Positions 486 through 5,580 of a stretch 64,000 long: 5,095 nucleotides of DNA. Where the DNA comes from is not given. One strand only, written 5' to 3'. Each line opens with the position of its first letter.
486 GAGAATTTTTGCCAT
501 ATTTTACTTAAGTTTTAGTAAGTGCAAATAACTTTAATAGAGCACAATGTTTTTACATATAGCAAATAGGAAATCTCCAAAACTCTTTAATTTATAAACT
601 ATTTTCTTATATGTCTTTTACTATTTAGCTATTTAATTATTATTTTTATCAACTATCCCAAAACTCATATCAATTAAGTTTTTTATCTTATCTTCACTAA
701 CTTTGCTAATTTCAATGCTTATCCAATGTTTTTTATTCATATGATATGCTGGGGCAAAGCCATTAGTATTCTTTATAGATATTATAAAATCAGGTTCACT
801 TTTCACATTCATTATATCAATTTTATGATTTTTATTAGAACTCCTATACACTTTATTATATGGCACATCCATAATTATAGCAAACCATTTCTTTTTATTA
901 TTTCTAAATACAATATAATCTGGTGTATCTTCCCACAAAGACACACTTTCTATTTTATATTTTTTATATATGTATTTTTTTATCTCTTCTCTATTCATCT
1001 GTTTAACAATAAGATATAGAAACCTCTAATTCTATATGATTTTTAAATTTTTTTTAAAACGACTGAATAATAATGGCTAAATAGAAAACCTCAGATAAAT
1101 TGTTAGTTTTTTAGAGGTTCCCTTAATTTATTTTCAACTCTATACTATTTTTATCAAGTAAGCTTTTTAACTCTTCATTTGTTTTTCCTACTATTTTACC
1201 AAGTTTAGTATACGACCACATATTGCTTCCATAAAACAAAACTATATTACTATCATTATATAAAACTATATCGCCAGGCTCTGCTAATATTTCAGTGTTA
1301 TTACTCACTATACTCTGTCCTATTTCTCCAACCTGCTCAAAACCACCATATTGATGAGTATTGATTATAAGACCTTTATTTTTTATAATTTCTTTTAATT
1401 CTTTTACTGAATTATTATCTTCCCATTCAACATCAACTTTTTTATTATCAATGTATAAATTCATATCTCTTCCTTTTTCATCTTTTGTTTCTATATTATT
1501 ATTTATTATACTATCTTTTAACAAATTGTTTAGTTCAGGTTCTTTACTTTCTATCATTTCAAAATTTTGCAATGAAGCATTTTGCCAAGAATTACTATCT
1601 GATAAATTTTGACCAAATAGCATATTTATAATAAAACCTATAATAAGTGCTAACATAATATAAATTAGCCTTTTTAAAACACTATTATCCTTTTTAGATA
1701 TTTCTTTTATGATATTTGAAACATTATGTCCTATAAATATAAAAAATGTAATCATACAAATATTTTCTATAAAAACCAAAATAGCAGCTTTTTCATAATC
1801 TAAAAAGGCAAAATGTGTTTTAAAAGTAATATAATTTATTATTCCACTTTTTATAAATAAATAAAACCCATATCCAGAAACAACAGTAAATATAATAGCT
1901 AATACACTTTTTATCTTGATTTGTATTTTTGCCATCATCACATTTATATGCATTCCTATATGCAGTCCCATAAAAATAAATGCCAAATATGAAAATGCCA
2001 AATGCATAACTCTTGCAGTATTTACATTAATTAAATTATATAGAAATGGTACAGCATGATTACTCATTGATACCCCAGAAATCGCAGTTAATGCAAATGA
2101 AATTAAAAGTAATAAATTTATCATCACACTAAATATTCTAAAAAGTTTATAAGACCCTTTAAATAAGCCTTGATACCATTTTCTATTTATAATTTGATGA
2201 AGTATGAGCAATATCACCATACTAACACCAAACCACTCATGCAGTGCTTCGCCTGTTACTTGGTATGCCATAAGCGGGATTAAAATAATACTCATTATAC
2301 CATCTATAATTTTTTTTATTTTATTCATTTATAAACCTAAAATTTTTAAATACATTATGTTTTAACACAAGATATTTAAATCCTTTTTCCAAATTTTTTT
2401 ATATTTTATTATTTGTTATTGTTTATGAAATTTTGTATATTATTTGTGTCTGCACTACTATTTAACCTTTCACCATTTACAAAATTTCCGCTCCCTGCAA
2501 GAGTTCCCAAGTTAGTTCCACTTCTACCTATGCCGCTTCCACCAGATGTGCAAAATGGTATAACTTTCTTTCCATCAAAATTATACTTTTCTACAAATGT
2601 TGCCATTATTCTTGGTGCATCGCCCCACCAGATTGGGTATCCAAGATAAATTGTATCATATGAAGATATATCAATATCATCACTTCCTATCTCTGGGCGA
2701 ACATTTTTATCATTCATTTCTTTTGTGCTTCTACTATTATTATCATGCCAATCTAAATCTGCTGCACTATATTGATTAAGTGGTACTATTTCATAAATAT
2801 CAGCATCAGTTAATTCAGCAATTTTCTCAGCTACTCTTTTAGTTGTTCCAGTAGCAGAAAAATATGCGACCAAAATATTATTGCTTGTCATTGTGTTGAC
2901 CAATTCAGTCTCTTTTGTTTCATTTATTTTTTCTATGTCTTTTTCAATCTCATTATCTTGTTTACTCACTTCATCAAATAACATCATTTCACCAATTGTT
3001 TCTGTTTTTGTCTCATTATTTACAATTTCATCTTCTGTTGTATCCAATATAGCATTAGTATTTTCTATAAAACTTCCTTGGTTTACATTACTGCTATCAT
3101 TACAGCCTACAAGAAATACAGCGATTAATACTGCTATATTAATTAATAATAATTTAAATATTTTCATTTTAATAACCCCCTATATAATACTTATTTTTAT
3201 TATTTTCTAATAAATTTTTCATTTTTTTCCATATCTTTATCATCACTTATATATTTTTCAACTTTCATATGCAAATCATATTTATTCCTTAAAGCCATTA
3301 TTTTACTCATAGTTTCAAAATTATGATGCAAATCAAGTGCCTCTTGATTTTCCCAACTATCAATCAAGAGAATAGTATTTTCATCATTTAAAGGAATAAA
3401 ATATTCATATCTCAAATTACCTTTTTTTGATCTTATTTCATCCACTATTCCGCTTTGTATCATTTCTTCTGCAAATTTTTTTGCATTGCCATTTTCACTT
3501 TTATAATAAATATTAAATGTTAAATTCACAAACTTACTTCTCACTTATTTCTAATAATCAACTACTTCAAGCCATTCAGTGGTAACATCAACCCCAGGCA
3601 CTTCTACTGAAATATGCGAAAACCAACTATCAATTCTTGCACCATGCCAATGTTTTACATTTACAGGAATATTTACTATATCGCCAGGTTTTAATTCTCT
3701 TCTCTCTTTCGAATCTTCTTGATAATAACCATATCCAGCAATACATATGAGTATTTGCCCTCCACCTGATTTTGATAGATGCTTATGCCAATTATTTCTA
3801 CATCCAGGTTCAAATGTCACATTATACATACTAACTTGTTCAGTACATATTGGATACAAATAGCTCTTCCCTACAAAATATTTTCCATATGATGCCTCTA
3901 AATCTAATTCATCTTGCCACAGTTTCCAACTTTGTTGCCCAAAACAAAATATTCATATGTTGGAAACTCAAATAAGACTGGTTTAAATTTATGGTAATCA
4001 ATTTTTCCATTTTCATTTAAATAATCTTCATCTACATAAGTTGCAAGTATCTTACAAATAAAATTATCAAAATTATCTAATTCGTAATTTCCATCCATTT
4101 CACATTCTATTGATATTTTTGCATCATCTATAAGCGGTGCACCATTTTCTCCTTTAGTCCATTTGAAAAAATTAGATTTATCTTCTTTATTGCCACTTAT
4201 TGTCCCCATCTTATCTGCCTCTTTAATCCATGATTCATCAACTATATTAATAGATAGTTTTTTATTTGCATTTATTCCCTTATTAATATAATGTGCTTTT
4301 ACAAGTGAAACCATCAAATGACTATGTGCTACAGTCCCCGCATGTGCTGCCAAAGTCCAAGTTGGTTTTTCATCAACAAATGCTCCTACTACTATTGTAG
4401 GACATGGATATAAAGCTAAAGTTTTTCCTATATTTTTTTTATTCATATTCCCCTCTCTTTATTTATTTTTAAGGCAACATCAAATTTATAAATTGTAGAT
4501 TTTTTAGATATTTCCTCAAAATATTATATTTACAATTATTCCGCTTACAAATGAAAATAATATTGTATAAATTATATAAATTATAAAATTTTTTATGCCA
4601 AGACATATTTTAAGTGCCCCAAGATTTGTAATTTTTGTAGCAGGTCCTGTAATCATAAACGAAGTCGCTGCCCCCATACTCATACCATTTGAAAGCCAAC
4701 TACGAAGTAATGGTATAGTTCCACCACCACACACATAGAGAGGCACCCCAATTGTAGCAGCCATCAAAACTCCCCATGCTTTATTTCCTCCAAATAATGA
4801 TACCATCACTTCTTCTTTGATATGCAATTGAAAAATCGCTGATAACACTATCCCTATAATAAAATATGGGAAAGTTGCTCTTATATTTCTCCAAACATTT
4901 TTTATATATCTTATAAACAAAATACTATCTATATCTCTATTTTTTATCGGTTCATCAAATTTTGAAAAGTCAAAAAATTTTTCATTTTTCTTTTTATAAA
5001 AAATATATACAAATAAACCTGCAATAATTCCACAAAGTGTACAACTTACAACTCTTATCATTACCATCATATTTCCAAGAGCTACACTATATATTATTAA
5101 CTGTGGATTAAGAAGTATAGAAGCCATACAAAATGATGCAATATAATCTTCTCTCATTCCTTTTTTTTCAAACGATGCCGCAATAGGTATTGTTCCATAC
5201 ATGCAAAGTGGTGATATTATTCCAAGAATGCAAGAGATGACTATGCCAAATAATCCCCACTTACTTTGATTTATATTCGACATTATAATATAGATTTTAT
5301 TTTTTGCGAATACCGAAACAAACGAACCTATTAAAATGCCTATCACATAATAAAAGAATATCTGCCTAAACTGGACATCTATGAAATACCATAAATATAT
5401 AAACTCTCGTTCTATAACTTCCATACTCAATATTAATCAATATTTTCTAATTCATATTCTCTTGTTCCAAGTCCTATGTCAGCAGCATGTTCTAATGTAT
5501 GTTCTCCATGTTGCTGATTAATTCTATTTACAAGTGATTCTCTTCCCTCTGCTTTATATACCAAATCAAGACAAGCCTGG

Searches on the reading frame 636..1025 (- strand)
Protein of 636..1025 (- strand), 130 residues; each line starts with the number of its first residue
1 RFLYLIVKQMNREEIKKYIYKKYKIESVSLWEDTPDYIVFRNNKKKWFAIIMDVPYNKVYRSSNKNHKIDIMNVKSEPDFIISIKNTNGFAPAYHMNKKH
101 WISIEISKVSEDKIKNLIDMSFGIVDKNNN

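Call 40: search_protein_families(library=pfam, proteins=[window:636-1025:-], max_evalue=0.01)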
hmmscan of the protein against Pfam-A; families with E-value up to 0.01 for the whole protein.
window:636-1025:- (130 aa): 2 families
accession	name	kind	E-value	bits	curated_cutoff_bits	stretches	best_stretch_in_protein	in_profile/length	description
PF04237.18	YjbR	-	5.6e-16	59.4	30.1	1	25-122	6-86/88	YjbR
PF04411.18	PDDEXK_7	-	0.0047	17.5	22.1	1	26-113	36-117/164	PD-(D/E)XK nuclease superfamily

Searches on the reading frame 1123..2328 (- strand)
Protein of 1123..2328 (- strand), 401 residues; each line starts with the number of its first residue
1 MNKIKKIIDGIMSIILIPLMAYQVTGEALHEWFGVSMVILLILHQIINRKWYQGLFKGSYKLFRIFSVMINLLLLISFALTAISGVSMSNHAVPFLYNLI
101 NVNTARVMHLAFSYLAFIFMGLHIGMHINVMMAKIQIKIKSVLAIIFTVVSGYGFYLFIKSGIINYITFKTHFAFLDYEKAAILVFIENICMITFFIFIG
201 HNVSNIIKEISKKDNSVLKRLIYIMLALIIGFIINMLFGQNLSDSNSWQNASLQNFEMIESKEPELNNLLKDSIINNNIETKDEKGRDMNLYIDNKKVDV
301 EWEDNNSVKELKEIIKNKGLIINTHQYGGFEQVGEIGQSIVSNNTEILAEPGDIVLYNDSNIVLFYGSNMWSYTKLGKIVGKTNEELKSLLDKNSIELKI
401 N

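Call 62: find_encoding_contigs(protein=window:1123-2328:-, flank=10000, max_places=3)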
Protein window:1123-2328:- (401 aa): no gene with exactly this product is on record in the collection.

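Call 90: search_protein_families(library=pfam, proteins=[window:1123-2328:-], max_evalue=0.00001)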
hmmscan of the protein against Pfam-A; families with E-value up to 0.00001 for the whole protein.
window:1123-2328:- (401 aa): 2 families
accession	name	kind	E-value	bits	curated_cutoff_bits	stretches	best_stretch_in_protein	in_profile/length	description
PF18050.6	Cyclophil_like2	-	1.6e-16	60.8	22.7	1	292-400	2-114/115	Cyclophilin-like family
PF14358.11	DUF4405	-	1.6e-09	38.6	26.7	1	69-127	1-65/66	Domain of unknown function (DUF4405)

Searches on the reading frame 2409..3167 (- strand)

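Call 90: search_protein_families(library=pfam, proteins=[window:2409-3167:-], max_evalue=0.00001)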
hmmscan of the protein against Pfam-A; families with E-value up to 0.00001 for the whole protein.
window:2409-3167:- (252 aa): 3 families
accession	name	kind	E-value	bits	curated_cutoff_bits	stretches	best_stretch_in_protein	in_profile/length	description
PF12682.12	Flavodoxin_4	-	1.7e-55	187.2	24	1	97-250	1-154/155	Flavodoxin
PF12724.12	Flavodoxin_5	-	2.4e-10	41.3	27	0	99-141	1-44/145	Flavodoxin domain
PF12641.12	Flavodoxin_3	-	7.5e-06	26.3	27.5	0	99-132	1-36/160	Flavodoxin domain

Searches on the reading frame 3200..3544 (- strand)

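Call 90: search_protein_families(library=pfam, proteins=[window:3200-3544:-], max_evalue=0.00001)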
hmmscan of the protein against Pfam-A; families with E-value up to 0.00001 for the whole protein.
window:3200-3544:- (114 aa): 1 family
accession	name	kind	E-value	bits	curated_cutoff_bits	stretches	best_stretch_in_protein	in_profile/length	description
PF03992.22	ABM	-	1.8e-09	38.1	23.1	1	11-83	5-76/78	Antibiotic biosynthesis monooxygenase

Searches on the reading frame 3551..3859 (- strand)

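Call 90: search_protein_families(library=pfam, proteins=[window:3551-3859:-], max_evalue=0.00001)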
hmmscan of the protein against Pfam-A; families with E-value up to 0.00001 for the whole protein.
window:3551-3859:- (102 aa): 1 family
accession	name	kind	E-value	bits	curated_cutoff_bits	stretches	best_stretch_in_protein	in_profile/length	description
PF07883.17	Cupin_2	-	2.1e-07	31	27.2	1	14-74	3-58/70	Cupin domain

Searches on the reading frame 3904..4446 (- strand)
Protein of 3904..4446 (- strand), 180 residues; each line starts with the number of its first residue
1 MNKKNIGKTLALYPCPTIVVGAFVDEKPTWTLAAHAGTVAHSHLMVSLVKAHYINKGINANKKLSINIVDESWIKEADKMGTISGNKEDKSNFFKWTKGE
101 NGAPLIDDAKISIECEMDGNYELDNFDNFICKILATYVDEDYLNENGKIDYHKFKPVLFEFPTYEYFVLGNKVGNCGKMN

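Call 90: search_protein_families(library=pfam, proteins=[window:3904-4446:-], max_evalue=0.00001)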
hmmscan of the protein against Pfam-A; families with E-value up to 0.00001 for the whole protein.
window:3904-4446:- (180 aa): 1 family
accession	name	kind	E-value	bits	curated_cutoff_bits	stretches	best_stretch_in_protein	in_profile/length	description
PF01613.24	Flavin_Reduct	-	3.3e-14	53.7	27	1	13-143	4-137/153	Flavin reductase like domain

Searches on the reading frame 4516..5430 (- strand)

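Call 90: search_protein_families(library=pfam, proteins=[window:4516-5430:-], max_evalue=0.00001)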
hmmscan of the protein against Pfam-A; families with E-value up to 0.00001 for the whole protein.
window:4516-5430:- (304 aa): 1 family
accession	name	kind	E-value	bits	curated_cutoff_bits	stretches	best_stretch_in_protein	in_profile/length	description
PF03773.19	ArsP_1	-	1.8e-38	132.8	32.3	1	23-301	15-293/294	Predicted permease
